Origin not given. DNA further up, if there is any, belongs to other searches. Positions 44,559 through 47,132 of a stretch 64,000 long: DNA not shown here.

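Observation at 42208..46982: Porin-cytochrome extracellular electron transfer module (decahaem MtrA/MtoA-like + MtrB/PioB-like barrel, with divergent CymA-like/monohaem cytochrome operon)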

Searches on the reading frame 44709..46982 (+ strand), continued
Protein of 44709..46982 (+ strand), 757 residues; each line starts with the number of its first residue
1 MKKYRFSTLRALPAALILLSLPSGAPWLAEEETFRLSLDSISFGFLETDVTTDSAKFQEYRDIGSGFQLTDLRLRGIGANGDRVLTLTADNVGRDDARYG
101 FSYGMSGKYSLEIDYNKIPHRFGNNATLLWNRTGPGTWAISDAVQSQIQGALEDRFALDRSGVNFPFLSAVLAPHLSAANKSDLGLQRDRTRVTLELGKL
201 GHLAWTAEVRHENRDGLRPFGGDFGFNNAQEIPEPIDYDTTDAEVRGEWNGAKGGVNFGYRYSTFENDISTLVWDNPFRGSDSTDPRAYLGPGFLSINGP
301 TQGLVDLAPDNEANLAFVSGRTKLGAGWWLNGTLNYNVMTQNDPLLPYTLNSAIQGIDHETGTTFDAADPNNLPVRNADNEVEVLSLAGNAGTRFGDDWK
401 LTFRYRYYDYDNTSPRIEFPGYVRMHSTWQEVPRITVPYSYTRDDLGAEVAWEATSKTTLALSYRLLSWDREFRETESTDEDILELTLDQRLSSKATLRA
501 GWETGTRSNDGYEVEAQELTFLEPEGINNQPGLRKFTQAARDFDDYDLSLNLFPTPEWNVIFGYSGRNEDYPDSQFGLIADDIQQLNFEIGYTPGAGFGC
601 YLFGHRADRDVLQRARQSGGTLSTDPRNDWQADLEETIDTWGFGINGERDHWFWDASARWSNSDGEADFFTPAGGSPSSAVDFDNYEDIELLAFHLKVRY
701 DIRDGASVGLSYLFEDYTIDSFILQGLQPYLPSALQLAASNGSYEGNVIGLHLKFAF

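Call 29: search_solved_structures(query=A1, max_evalue=1, show_alignments=1)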
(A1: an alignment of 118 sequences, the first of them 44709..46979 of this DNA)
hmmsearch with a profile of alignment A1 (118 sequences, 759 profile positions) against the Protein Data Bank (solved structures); distinct sequences matched with E-value up to 1: 1.
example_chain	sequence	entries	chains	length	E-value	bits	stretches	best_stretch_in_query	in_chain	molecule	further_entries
6r2q_B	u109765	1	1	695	9.7e-35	123.1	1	88-758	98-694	Uncharacterized protein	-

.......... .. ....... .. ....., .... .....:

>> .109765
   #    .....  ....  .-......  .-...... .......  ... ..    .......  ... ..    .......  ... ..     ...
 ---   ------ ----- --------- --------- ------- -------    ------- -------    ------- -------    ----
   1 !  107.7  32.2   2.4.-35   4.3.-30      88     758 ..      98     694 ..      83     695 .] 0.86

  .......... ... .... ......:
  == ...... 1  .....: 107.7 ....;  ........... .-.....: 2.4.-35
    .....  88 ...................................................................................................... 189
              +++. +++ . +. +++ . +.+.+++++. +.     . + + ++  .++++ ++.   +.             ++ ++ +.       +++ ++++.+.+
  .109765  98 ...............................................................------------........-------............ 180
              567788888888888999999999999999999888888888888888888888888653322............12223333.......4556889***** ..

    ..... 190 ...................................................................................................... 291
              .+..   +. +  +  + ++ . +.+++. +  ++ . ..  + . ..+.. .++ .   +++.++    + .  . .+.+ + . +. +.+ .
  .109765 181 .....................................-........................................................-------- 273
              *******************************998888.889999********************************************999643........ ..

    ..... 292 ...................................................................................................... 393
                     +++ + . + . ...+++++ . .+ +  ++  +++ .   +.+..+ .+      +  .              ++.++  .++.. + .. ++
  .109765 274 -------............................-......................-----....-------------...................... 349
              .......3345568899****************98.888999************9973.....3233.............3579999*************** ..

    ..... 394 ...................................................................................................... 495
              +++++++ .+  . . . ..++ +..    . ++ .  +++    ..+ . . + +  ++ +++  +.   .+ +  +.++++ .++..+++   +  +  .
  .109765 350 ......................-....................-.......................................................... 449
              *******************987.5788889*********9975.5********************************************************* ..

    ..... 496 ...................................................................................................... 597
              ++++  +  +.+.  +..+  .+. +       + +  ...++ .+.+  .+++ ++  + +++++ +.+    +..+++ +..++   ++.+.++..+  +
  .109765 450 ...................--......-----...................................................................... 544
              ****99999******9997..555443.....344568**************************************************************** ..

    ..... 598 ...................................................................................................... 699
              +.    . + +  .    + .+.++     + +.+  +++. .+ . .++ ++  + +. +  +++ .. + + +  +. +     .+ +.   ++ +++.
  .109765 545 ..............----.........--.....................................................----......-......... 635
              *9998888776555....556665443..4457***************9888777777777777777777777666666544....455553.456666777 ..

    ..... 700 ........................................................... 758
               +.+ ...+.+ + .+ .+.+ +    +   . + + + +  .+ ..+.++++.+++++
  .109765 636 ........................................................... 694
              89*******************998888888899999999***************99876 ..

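Call 41: search_protein_families(library=ncbifam, proteins=[L007:2233-4203:-, L007:4204-5631:-, L007:10597-13725:+, L001:1-1995:+, L009:11621-13531:-, L012:505-2736:+], max_evalue=0.001)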
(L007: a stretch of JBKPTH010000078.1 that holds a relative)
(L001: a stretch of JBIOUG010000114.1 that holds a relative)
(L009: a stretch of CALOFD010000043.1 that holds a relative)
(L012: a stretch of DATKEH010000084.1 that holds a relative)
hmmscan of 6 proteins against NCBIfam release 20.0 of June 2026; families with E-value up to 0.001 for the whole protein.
L007:2233-4203:- (656 aa): 5 families
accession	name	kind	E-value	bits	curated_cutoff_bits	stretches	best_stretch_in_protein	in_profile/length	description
TIGR01583.1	formate-DH-gamm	equivalog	2.8e-11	43.8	115.85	1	424-604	4-171/204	formate dehydrogenase subunit gamma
NF041028.1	decahem_GSU2203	exception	1.6e-09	37.5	325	1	87-196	35-155/317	GSU2203 family decaheme c-type cytochrome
TIGR04257.1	nanowire_3heme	domain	4.5e-06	26.7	40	0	319-355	24-60/75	c(7)-type cytochrome triheme domain-containing protein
TIGR02125.1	CytB-hydogenase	equivalog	0.00023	20.7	121.5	1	426-604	4-190/212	Ni/Fe-hydrogenase, b-type cytochrome subunit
NF007558.0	PRK10179.1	equivalog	0.0004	20.1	339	1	429-602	14-173/217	formate dehydrogenase-N subunit gamma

L007:4204-5631:- (475 aa): 3 families
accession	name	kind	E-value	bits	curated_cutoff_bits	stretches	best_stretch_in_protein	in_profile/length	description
TIGR03153.1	cytochr_NrfH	equivalog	5e-13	49.3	134.2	1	115-219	5-110/138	cytochrome c nitrite reductase small subunit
NF047727.1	4hemeCytCCctA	equivalog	2.7e-05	24.3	180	0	427-464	34-71/109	tetraheme c-type cytochrome CctA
NF011606.0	PRK15032.1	equivalog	0.00027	20.2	455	1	113-186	18-98/390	pentaheme c-type cytochrome TorC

L007:10597-13725:+ (1042 aa): 2 families
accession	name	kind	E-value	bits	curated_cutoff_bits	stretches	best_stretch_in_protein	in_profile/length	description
TIGR03508.1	decahem_SO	subfamily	6.5e-13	48.7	192.2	1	673-800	18-125/258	DmsE family decaheme c-type cytochrome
NF008659.0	PRK11659.1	equivalog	0.00018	21.3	184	0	464-535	91-143/188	cytochrome c nitrite reductase pentaheme subunit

L001:1-1995:+ (664 aa): 3 families
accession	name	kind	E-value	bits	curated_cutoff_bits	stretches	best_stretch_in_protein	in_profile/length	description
TIGR03508.1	decahem_SO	subfamily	1.5e-13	50.8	192.2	1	360-427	110-181/258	DmsE family decaheme c-type cytochrome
NF041028.1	decahem_GSU2203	exception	3.8e-06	26.3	325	0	107-271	27-157/317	GSU2203 family decaheme c-type cytochrome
NF045713.1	CxxCH_16_HmcA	equivalog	0.00058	18.6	400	1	191-341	133-254/541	sulfate respiration complex hexadecaheme cytochrome HmcA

L009:11621-13531:- (636 aa): 1 family
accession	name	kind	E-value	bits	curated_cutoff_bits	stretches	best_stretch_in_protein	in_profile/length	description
TIGR03508.1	decahem_SO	subfamily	1.2e-12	47.8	192.2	1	93-350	3-249/258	DmsE family decaheme c-type cytochrome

L012:505-2736:+ (743 aa): 2 families
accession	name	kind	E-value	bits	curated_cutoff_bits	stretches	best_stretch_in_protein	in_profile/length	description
TIGR03508.1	decahem_SO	subfamily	4e-15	56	192.2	2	371-504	83-202/258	DmsE family decaheme c-type cytochrome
TIGR01905.1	paired_CXXCH_1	subfamily_domain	2.9e-06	27.1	25.2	0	392-420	8-38/41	doubled CXXCH domain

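Call 44: predict_structure(alignment_id=A1)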
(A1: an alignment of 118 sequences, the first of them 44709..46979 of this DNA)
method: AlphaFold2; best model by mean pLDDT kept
length: 757 residues; sequences in the alignment: 118
mean_pLDDT: 90.3   pTM: 0.84
mean pLDDT of the five models: 90.3, 88.0, 86.9, 86.7, 85.7
residues with pLDDT >= 90: 556; 70-90: 146; 50-70: 23; < 50: 32
segments of 3 or more residues with pLDDT < 50: 1-31
pLDDT, mean of each block of 10 residues (from residue 1): 35 45 42 83 97 94 95 94 96 96 94 98 92 94 95 96 91 91 95 92 95 96 84 95 97 95 96 94 85 88 93 98 93 98 90 86 89 91 98 92 98 88 67 83 98 96 98 93 98 97 97 87 75 89 98 97 98 94 98 96 98 81 85 97 97 98 96 82 91 98 96 97 63 80 96 96
secondary structure, 60 per line:
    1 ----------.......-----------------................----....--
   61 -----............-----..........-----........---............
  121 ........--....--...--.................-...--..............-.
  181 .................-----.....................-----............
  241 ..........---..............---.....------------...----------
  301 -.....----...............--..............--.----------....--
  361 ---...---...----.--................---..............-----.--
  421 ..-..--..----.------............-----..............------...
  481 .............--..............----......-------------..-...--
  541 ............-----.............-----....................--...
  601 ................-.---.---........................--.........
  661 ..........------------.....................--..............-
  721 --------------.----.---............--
elements in order (helices of 4 or more, strands of 3 or more residues): H11-17 E35-50 H55-58 E66-77 E83-92 E98-105 E109-128 E131-134 E137-139 H142-158 H165-178 E180-197 E203-223 E229-250 E254-267 E271-275 E302-306 E311-325 E328-341 E355-358 E364-366 E380-395 E399-412 E441-452 E458-471 E478-493 E496-509 H514-519 E541-552 E558-570 E576-595 E598-616 E629-649 E652-670 E683-703 E706-719 E744-755

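Call 48: fold_search(model_id=the predicted structure, library=pdb)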
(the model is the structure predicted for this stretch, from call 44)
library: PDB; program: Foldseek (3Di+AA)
matches with E <= 10: 869; with E <= 0.001: 338
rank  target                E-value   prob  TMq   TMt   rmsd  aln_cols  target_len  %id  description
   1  6r2q_B                3.4e-39  1.00  0.78  0.90   3.7       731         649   18  Structure of the Mtr complex (released 2020-04-22)
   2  8p97_A                7.4e-10  1.00  0.37  0.44   9.9       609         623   10  BtuB3G3 bound to cyanocobalamin with disordered EL8 (released 2023-08-16)
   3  5odw_A                9.5e-10  1.00  0.35  0.35  11.9       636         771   11  Structure of the FpvAI-pyocin S2 complex (released 2017-11-08)
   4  6bpn                  1.9e-09  1.00  0.39  0.44  10.7       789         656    9  The crystal structure of the Ferric-Catecholate import receptor Fiu from E. coli K12: Open form (C2221) (released 2018-11-28)
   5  2o5p_B                2.0e-09  1.00  0.34  0.34  12.1       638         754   13  Crystal structure of the full length ferric pyoverdine outer membrane receptor FpvA of Pseudomonas aeruginosa in its a (released 2007-10-30)
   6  5odw_B                2.9e-09  1.00  0.34  0.35  12.0       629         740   12  Structure of the FpvAI-pyocin S2 complex (released 2017-11-08)
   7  4rdt_A                3.7e-09  1.00  0.38  0.44  10.0       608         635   10  Structure of the bacterial Zn-transporter ZnuD from Neisseria meningitidis (flexible conformation bound to a zinc ion) (released 2015-08-19)
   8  1po3_B                4.8e-09  1.00  0.37  0.43  10.7       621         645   10  Crystal structure of ferric citrate transporter FecA in complex with ferric citrate (released 2003-11-18)
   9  6z9n_B                5.0e-09  1.00  0.37  0.42  10.7       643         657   12  Copper transporter OprC (released 2021-06-30)
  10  5fr8_A                6.8e-09  1.00  0.39  0.41  10.7       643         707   11  Crystal structure of the siderophore receptor PirA from Acinetobacter baumannii (released 2016-05-11)
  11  6z8q_B                8.7e-09  1.00  0.38  0.43  11.5       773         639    9  Copper transporter OprC (released 2021-06-09)
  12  4rdt_B                1.0e-08  1.00  0.38  0.44   9.9       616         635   10  Structure of the bacterial Zn-transporter ZnuD from Neisseria meningitidis (flexible conformation bound to a zinc ion) (released 2015-08-19)
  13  4rdr                  1.0e-08  1.00  0.39  0.41  11.4       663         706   10  Structure of the bacterial Zn-transporter ZnuD from Neisseria meningitidis (locked conformation bound to zinc and cadmiu (released 2015-08-19)
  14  4rvw                  1.1e-08  1.00  0.38  0.45   9.3       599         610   10  Structure of the bacterial Zn-transporter ZnuD from Neisseria meningitidis (soaked with 20 micromolar Zinc) (released 2015-08-19)
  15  6z8s_B                1.3e-08  1.00  0.38  0.43  10.8       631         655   13  Copper transporter OprC (released 2021-06-09)
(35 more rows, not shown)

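Call 58: search_protein_families(library=pfam, proteins=[L007:2233-4203:-, L007:4204-5631:-, L016:2393-4360:-, L016:4368-5810:-, L007:10597-13725:+], max_evalue=0.001)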
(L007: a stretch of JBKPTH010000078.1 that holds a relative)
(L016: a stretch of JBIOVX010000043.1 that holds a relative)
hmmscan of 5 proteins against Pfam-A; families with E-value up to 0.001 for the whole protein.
L007:2233-4203:- (656 aa): 6 families
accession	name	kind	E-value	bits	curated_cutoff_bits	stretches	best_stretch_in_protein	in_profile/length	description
PF14522.11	Cytochrome_C7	-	2.8e-14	53.1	24.8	2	211-283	6-66/67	Cytochrome c7 and related cytochrome c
PF01292.26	Ni_hydr_CYTB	-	2.3e-13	50.8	30.1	1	424-607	1-167/179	Prokaryotic cytochrome b561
PF14537.11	Cytochrom_c3_2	-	6.6e-12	46.2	25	1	188-283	5-78/79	Cytochrome c3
PF09699.15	Paired_CXXCH_1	-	1.6e-08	34.5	20.6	0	190-227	7-39/41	Doubled CXXCH motif (Paired_CXXCH_1)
PF00684.25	DnaJ_CXXCXGXG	-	7.2e-06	26.6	32.7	0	236-289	5-54/65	DnaJ central domain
PF14358.11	DUF4405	-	0.00037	21.4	26.7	1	433-491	3-63/66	Domain of unknown function (DUF4405)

L007:4204-5631:- (475 aa): 3 families
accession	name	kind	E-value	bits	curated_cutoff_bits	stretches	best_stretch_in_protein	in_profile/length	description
PF03264.19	Cytochrom_NNT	-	1.1e-06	29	24.1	1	108-190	7-93/174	NapC/NirT cytochrome c family, N-terminal region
PF14537.11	Cytochrom_c3_2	-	5.3e-06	27.2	25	0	430-465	5-41/79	Cytochrome c3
PF14522.11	Cytochrome_C7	-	9.6e-06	25.8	24.8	0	428-457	39-66/67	Cytochrome c7 and related cytochrome c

L016:2393-4360:- (655 aa): 7 families
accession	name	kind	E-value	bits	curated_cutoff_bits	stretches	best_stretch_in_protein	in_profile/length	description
PF14522.11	Cytochrome_C7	-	7.4e-15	55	24.8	0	81-155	3-66/67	Cytochrome c7 and related cytochrome c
PF01292.26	Ni_hydr_CYTB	-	1.3e-12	48.3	30.1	1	428-608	4-167/179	Prokaryotic cytochrome b561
PF14537.11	Cytochrom_c3_2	-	5.1e-12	46.5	25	1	189-284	5-78/79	Cytochrome c3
PF09699.15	Paired_CXXCH_1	-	2.6e-10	40.3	20.6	0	320-357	7-39/41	Doubled CXXCH motif (Paired_CXXCH_1)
PF00684.25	DnaJ_CXXCXGXG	-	1.4e-07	32.1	32.7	0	186-227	11-50/65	DnaJ central domain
PF02085.21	Cytochrom_CIII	-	0.00015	22.5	22.9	0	54-155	16-101/101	Class III cytochrome C family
PF14358.11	DUF4405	-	0.00022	22.1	26.7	1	434-492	3-63/66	Domain of unknown function (DUF4405)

L016:4368-5810:- (480 aa): 4 families
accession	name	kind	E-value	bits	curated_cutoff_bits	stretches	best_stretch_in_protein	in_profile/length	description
PF03264.19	Cytochrom_NNT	-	3.5e-05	24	24.1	1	114-194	8-92/174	NapC/NirT cytochrome c family, N-terminal region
PF14522.11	Cytochrome_C7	-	5e-05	23.5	24.8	0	433-462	39-66/67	Cytochrome c7 and related cytochrome c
PF14537.11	Cytochrom_c3_2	-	6.1e-05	23.9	25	0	433-469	3-40/79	Cytochrome c3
PF02085.21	Cytochrom_CIII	-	0.00052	20.8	22.9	0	428-465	24-56/101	Class III cytochrome C family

L007:10597-13725:+ (1042 aa): 5 families
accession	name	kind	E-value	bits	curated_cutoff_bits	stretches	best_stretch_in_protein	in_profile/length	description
PF14522.11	Cytochrome_C7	-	1.8e-18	66.6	24.8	2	517-620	2-67/67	Cytochrome c7 and related cytochrome c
PF14537.11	Cytochrom_c3_2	-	5.1e-14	52.9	25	2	522-647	1-78/79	Cytochrome c3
PF09699.15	Paired_CXXCH_1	-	9.3e-13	48.1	20.6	0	691-720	8-39/41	Doubled CXXCH motif (Paired_CXXCH_1)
PF22678.1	Cytochrom_c_NrfB-like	-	8.1e-08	33.1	27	0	713-784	1-75/89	Cytochrome c-type protein NrfB-like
PF22113.1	Mtrc-MtrF_II-IV_dom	-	1e-07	32.1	30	0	481-536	107-165/176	Outer membrane cytochrome MtrC/MtrF-like, domains II/IV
